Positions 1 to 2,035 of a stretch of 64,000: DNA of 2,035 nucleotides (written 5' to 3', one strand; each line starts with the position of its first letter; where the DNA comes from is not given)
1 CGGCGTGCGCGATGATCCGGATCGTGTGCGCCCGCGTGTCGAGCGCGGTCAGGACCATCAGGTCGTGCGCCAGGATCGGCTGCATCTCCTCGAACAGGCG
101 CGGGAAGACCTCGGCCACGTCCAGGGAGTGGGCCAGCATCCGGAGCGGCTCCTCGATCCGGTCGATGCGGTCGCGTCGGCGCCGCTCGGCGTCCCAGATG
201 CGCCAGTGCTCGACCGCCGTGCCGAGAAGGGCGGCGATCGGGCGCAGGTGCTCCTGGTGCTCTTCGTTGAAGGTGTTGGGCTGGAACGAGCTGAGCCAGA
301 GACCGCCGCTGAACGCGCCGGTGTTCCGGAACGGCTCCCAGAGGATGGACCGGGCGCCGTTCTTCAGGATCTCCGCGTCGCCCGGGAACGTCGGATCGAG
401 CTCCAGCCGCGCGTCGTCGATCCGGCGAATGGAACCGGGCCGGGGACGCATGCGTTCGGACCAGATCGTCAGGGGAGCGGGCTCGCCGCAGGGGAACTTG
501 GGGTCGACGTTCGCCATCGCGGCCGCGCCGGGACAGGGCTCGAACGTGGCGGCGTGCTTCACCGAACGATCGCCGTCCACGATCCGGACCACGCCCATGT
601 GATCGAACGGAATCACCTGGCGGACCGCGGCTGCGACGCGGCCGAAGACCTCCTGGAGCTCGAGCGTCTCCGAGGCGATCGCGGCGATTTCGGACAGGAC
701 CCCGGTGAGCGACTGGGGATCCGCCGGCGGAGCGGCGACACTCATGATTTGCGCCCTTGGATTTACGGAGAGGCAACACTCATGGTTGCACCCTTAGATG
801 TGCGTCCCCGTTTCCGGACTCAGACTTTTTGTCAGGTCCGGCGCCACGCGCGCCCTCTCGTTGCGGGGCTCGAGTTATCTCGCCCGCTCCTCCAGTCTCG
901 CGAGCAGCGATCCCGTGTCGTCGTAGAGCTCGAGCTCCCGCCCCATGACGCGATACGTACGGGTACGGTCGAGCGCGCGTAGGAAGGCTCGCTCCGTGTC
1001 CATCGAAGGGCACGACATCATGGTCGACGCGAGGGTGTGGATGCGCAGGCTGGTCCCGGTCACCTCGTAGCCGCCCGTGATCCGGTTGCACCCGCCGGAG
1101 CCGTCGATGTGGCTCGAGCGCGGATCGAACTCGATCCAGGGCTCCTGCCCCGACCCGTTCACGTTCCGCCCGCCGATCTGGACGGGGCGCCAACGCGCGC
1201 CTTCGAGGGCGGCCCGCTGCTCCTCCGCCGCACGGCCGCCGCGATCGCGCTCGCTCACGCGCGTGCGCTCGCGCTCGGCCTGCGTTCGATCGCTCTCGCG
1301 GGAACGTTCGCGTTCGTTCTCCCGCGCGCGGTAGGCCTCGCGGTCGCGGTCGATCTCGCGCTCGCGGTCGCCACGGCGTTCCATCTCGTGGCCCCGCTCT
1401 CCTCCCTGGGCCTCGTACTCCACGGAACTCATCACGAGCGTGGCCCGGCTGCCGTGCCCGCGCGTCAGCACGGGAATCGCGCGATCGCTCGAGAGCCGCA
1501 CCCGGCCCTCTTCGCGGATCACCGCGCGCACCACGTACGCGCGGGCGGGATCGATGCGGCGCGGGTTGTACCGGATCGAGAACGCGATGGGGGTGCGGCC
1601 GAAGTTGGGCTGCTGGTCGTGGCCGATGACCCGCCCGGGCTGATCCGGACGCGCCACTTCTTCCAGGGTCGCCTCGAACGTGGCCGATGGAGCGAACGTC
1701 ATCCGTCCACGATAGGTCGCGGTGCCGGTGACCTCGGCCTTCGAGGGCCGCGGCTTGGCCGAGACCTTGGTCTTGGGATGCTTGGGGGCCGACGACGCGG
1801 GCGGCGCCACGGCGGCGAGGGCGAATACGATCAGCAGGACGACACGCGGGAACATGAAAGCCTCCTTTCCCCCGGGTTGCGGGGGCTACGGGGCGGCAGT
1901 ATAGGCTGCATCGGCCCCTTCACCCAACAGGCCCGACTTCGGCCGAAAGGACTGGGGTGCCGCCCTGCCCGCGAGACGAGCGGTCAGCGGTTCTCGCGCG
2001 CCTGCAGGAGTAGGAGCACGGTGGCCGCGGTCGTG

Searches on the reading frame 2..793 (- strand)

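Call 16: search_protein_families(library=pfam, proteins=[window:2-793:-], max_evalue=0.0001)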
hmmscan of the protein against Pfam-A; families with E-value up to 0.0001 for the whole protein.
window:2-793:- (264 aa): 1 family
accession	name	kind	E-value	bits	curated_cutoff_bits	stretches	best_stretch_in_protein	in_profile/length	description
PF13185.12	GAF_2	-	1.1e-06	29.3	28.6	1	44-195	2-136/136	GAF domain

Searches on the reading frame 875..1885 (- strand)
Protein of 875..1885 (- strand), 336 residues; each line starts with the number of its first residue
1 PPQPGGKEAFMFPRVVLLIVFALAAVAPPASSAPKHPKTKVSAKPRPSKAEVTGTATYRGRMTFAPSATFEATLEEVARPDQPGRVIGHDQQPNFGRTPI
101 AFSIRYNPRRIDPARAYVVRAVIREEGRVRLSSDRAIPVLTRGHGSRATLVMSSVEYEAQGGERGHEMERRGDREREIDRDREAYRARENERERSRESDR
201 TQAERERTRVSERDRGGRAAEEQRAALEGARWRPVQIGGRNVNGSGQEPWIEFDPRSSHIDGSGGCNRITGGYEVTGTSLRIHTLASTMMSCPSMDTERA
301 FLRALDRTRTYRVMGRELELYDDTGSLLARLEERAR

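Call 16: search_protein_families(library=pfam, proteins=[window:875-1885:-], max_evalue=0.0001)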
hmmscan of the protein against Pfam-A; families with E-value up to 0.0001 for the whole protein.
window:875-1885:- (336 aa): 2 families
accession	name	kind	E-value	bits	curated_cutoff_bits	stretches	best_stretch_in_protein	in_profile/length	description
PF03724.22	META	-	3.4e-24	85.4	24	1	225-329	2-106/109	META domain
PF09619.16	YscW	-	4.4e-22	78.9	22.6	1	49-151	3-106/107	Type III secretion system lipoprotein chaperone (YscW)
